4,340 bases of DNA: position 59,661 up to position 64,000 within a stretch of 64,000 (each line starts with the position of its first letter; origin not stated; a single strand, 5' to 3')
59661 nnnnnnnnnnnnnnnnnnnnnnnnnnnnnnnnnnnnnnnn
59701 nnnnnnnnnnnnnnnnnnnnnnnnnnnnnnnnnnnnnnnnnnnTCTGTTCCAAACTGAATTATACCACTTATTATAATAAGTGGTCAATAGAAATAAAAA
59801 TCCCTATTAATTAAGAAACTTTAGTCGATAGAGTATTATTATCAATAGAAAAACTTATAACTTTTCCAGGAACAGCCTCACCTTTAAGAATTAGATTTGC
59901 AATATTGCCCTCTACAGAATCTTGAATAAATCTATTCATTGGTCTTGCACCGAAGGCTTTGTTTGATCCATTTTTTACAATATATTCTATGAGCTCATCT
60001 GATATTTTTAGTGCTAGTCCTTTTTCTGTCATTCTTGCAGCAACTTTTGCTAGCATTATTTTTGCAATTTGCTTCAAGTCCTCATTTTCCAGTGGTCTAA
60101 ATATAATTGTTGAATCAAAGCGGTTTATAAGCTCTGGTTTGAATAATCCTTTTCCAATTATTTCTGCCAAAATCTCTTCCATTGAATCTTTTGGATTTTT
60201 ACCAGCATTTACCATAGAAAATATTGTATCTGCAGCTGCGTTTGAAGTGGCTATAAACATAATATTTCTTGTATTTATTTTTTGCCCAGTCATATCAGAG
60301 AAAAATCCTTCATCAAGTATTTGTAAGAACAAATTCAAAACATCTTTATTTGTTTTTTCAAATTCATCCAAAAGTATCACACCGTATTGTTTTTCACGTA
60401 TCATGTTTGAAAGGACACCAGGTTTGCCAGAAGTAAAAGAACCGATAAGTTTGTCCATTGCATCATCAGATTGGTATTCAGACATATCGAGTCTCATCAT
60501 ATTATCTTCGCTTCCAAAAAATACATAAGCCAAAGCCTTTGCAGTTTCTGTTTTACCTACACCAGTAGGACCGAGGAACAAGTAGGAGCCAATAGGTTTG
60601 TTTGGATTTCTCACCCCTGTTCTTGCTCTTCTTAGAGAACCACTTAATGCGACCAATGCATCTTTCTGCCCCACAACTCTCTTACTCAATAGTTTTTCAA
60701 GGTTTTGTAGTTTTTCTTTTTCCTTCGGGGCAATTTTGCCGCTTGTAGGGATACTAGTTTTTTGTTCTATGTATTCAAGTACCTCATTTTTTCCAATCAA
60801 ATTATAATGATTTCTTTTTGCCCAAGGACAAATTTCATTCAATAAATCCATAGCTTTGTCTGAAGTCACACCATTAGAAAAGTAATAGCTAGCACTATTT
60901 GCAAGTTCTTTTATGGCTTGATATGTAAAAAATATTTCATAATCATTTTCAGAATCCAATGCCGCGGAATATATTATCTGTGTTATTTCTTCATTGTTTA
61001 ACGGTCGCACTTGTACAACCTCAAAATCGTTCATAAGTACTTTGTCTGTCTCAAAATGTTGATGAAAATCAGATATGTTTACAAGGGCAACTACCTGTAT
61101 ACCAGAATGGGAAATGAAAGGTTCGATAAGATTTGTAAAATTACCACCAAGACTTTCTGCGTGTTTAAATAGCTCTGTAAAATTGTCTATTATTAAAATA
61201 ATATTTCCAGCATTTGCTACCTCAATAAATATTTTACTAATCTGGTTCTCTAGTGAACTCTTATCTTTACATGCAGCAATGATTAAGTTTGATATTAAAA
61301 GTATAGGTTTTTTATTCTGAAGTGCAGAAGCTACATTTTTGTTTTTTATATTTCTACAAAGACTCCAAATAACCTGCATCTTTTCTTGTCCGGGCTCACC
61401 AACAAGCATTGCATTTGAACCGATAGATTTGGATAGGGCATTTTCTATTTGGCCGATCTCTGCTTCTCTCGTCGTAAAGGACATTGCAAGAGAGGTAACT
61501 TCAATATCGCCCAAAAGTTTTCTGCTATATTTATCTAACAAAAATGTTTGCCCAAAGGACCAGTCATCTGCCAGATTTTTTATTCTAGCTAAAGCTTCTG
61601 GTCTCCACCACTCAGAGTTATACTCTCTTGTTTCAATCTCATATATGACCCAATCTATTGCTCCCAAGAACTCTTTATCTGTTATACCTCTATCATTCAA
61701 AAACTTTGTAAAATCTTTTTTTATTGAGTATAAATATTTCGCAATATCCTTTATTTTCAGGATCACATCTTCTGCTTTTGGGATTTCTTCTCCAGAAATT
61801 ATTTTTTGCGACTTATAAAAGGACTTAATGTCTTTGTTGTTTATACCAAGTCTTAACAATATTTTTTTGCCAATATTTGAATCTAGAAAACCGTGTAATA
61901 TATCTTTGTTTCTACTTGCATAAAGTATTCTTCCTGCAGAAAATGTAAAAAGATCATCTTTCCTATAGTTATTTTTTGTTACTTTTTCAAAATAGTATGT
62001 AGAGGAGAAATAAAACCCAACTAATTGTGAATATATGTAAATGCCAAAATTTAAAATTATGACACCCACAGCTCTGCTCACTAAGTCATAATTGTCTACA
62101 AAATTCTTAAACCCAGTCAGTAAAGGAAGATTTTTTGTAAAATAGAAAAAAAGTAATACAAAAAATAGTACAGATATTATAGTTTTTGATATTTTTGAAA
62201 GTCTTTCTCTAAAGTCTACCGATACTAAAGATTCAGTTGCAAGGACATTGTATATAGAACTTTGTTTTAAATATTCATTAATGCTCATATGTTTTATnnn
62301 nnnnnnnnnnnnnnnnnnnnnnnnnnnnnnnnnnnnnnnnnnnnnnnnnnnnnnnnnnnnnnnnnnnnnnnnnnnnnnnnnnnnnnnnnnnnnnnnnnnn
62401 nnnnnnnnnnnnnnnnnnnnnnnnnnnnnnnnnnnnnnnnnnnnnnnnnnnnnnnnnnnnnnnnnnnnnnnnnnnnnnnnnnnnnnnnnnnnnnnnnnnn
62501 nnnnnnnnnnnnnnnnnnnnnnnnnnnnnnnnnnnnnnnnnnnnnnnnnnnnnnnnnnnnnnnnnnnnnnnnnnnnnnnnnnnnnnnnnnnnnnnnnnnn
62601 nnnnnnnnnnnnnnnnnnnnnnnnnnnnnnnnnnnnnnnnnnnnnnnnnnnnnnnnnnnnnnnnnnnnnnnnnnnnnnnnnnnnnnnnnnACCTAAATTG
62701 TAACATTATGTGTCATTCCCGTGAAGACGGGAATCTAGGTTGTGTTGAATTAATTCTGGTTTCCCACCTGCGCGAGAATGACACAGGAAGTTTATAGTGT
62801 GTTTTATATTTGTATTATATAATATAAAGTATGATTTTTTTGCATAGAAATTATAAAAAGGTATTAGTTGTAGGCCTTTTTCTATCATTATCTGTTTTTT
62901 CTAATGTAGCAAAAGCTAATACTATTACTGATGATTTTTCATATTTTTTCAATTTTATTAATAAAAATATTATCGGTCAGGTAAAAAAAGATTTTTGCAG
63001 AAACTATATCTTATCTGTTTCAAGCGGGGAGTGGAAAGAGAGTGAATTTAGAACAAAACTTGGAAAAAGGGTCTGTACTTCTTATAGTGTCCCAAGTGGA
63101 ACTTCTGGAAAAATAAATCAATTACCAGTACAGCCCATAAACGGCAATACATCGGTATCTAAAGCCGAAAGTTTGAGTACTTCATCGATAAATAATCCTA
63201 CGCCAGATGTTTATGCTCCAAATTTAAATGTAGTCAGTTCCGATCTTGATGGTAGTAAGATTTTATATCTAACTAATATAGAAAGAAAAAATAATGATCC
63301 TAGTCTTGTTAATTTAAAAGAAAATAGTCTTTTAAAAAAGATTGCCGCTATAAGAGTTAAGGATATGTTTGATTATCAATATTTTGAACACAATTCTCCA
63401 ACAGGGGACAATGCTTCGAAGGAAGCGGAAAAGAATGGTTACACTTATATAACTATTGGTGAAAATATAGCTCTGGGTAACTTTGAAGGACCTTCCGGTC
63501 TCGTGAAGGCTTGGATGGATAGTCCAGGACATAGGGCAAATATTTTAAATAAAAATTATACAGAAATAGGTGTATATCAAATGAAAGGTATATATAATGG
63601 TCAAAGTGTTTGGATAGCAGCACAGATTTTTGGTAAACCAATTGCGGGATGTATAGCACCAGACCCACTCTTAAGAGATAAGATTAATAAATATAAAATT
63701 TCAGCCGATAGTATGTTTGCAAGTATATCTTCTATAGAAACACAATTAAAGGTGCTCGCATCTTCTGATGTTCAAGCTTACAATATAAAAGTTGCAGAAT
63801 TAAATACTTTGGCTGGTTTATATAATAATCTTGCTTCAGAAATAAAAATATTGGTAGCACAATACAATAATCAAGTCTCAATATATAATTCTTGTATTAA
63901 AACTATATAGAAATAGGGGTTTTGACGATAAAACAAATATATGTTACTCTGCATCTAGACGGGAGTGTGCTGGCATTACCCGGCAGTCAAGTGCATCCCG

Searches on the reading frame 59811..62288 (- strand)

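Call 49: search_protein_families(library=pfam, proteins=[window:59811-62288:-], max_evalue=0.01)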
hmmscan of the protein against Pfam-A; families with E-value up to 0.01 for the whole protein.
window:59811-62288:- (825 aa): 11 families
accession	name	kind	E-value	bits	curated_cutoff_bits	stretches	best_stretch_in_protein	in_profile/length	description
PF07724.20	AAA_2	-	1.1e-40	139.9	27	1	564-726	1-165/166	AAA domain (Cdc48 subfamily)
PF10431.15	ClpB_D2-small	-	2e-21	76.3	21.9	1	733-811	1-79/81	C-terminal, D2-small domain, of ClpB protein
PF07728.20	AAA_5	-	2e-11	44.5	22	1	570-685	3-124/139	AAA domain (dynein-related subfamily)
PF00004.35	AAA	-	3.1e-10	41.1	21.2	1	570-688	2-113/131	ATPase family associated with various cellular activities (AAA)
PF00158.32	Sigma54_activat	-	1.7e-06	28.2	20.2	1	568-686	24-145/168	Sigma-54 interaction domain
PF20703.3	nSTAND1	-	1.5e-05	25.2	27.1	1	327-464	94-221/379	Novel STAND NTPase 1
PF20030.5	bpMoxR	-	0.0011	18.6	27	0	628-684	93-146/205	MoxR domain in the MoxR-vWA-beta-propeller ternary systems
PF12775.13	AAA_7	-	0.0026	17.7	25.8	0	569-683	36-156/181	P-loop containing dynein motor region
PF01078.27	Mg_chelatase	-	0.0054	16.6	20.3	0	610-662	86-134/207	Magnesium chelatase, subunit ChlI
PF13401.12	AAA_22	-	0.0065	17.2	27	0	568-659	7-109/130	AAA domain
PF17871.7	AAA_lid_9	-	0.0071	16.7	22.8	0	433-505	3-75/104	AAA lid domain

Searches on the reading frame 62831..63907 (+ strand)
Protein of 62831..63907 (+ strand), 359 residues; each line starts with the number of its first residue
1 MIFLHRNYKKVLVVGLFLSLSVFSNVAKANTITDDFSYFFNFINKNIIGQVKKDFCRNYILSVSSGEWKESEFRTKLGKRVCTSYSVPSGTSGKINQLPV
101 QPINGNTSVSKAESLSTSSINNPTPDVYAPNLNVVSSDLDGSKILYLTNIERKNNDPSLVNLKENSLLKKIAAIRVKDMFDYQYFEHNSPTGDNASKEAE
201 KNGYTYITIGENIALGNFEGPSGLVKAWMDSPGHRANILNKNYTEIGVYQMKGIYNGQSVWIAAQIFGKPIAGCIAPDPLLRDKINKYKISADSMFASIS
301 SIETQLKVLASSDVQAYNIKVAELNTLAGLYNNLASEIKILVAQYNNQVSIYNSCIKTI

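Call 49: search_protein_families(library=pfam, proteins=[window:62831-63907:+], max_evalue=0.01)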
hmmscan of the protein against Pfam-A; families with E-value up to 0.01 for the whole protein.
window:62831-63907:+ (359 aa): 1 family
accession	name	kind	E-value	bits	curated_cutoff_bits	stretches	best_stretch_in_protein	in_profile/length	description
PF00188.32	CAP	-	9.8e-13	49.4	21.1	1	158-250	12-102/117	Cysteine-rich secretory protein family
